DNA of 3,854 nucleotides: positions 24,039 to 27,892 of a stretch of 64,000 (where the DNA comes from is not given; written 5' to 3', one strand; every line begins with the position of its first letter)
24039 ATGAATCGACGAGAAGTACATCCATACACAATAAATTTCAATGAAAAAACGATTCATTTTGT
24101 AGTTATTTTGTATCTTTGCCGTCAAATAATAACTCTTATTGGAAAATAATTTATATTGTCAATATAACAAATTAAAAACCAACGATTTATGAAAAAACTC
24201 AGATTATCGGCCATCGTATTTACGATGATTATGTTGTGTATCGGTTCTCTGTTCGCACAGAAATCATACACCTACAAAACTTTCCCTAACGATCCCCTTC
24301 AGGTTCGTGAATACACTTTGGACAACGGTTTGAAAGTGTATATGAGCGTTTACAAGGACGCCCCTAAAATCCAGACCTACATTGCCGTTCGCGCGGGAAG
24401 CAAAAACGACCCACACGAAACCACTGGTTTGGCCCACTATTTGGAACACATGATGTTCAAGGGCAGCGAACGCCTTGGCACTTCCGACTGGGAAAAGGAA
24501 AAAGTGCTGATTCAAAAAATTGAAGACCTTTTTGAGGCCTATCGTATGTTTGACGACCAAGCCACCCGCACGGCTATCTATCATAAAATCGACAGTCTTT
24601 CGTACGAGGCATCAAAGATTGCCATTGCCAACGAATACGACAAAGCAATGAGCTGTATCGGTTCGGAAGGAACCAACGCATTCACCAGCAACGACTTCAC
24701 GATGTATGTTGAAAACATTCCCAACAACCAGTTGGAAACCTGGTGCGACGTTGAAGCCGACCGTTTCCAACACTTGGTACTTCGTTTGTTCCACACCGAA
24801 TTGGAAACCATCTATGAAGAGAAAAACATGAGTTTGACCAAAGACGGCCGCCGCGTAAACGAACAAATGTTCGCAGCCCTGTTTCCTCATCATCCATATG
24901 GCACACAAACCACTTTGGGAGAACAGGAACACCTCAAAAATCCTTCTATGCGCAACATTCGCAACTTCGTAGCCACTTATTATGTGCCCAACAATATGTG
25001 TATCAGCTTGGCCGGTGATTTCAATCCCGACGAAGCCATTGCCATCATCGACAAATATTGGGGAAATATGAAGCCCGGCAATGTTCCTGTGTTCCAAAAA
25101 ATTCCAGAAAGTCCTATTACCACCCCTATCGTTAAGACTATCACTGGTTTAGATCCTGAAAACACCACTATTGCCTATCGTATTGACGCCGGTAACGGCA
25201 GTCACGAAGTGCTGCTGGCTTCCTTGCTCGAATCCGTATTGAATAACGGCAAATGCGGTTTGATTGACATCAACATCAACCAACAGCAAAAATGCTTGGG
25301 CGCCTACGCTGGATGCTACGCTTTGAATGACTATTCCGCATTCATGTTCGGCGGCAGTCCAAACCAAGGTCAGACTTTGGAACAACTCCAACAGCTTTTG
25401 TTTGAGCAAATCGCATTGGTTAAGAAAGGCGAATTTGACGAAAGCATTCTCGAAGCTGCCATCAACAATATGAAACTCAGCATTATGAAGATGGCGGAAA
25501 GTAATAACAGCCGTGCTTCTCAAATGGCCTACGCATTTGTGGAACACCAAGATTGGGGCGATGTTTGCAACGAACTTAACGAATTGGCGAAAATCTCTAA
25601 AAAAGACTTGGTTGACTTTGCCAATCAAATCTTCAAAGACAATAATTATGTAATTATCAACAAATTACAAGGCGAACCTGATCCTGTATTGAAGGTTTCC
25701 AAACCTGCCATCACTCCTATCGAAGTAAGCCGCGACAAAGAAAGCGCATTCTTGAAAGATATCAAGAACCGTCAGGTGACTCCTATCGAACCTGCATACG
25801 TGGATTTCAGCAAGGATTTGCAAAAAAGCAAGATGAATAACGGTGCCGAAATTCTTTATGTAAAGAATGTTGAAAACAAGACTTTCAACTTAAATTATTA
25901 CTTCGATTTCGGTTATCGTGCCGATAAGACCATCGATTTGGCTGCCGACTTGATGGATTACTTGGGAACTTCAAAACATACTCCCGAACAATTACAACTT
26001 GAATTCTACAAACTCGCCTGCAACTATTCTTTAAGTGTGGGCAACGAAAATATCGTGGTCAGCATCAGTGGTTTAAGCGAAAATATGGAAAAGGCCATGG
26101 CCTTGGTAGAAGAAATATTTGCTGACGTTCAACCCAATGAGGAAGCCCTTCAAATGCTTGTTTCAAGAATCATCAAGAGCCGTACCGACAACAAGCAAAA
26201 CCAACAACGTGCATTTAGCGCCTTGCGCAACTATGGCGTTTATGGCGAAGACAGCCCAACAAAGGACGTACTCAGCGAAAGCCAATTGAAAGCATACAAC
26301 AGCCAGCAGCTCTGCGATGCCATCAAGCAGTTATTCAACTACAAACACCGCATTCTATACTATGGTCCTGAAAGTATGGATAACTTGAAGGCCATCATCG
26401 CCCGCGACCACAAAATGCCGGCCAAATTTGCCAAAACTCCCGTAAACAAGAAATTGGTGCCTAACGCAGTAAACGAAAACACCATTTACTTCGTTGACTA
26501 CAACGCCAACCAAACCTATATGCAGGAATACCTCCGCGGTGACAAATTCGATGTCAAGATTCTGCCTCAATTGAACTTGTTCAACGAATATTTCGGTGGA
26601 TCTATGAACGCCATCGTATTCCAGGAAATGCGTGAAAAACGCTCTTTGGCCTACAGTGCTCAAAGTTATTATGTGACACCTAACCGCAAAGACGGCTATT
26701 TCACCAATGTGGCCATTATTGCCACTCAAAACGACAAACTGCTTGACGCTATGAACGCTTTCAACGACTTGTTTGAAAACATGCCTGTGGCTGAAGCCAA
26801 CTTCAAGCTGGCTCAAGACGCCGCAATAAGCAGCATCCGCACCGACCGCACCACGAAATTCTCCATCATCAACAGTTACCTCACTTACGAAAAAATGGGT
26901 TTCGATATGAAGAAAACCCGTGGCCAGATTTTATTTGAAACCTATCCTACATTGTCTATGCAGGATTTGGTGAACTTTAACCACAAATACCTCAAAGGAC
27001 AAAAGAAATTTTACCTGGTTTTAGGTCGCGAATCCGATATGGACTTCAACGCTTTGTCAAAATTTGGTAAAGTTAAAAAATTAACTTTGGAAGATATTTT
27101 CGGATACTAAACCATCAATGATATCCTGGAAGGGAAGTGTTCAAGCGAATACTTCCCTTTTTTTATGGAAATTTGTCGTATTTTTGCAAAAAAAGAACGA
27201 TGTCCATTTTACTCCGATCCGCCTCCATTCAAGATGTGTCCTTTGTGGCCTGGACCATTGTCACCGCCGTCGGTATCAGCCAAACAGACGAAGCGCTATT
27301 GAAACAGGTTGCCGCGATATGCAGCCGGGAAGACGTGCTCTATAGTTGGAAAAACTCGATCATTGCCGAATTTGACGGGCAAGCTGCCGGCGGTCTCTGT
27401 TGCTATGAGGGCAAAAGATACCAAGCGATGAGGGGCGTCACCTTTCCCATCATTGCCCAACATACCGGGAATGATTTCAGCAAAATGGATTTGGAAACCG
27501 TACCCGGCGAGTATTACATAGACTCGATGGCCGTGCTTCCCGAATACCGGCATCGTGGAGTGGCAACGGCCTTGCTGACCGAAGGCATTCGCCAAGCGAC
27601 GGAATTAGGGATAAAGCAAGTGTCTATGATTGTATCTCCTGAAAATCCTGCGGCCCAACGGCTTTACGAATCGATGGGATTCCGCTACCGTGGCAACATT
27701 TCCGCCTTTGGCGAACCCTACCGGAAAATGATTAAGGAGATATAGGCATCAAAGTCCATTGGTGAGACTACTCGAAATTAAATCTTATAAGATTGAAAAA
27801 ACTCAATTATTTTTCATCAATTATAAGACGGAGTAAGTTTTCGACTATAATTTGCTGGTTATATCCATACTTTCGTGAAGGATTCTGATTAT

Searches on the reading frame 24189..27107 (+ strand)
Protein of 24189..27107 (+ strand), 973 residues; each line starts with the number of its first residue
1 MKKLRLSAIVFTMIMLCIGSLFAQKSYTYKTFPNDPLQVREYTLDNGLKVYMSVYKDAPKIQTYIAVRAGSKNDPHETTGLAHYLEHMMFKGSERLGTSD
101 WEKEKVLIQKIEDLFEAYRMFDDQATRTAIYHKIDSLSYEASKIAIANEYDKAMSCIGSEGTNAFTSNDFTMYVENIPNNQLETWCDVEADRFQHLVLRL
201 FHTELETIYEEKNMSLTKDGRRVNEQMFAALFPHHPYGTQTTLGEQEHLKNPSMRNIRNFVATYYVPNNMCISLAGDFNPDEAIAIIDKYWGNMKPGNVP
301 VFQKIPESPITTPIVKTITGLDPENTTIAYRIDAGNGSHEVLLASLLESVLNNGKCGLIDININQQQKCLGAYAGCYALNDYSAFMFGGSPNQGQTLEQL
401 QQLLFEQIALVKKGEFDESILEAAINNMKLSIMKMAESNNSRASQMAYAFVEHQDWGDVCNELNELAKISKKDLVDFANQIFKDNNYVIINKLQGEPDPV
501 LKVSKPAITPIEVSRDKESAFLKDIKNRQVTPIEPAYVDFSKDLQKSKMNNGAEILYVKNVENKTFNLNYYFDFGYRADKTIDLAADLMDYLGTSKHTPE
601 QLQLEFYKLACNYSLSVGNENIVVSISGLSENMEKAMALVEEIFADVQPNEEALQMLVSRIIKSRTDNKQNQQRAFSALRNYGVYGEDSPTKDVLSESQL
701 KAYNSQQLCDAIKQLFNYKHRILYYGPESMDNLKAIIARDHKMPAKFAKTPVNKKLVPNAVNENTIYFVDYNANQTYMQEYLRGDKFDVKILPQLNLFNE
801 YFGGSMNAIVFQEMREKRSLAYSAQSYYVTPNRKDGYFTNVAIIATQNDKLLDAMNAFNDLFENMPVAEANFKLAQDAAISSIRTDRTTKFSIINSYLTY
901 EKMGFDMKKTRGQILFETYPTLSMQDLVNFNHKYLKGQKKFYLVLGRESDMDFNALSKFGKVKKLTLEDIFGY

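Call 70: search_protein_families(library=pfam, proteins=[window:24189-27107:+], max_evalue=0.00001)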
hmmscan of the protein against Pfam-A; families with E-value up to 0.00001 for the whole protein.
window:24189-27107:+ (973 aa): 2 families
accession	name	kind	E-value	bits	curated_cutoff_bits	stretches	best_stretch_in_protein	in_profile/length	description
PF05193.26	Peptidase_M16_C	-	1e-36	127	23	2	256-428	6-181/181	Peptidase M16 inactive domain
PF00675.25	Peptidase_M16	-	1.3e-18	67.8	22.3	1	60-95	12-47/149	Insulinase (Peptidase family M16)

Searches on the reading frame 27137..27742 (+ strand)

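Call 70: search_protein_families(library=pfam, proteins=[window:27137-27742:+], max_evalue=0.00001)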
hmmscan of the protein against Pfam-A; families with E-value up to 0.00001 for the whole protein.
window:27137-27742:+ (202 aa): 5 families
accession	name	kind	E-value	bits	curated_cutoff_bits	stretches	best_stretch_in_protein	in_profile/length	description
PF00583.31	Acetyltransf_1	-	4.2e-16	59.7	20.7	1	72-182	33-116/116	Acetyltransferase (GNAT) family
PF13508.13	Acetyltransf_7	-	4e-12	46.8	27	1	117-183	28-83/84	Acetyltransferase (GNAT) domain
PF13673.13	Acetyltransf_10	-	1.4e-08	35.3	23.6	1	126-184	52-109/128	Acetyltransferase (GNAT) domain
PF08445.16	FR47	-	1.1e-06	29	22.1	1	127-185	23-80/86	FR47-like protein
PF13302.13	Acetyltransf_3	-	6.6e-06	27.3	25.4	1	132-183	86-138/138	Acetyltransferase (GNAT) domain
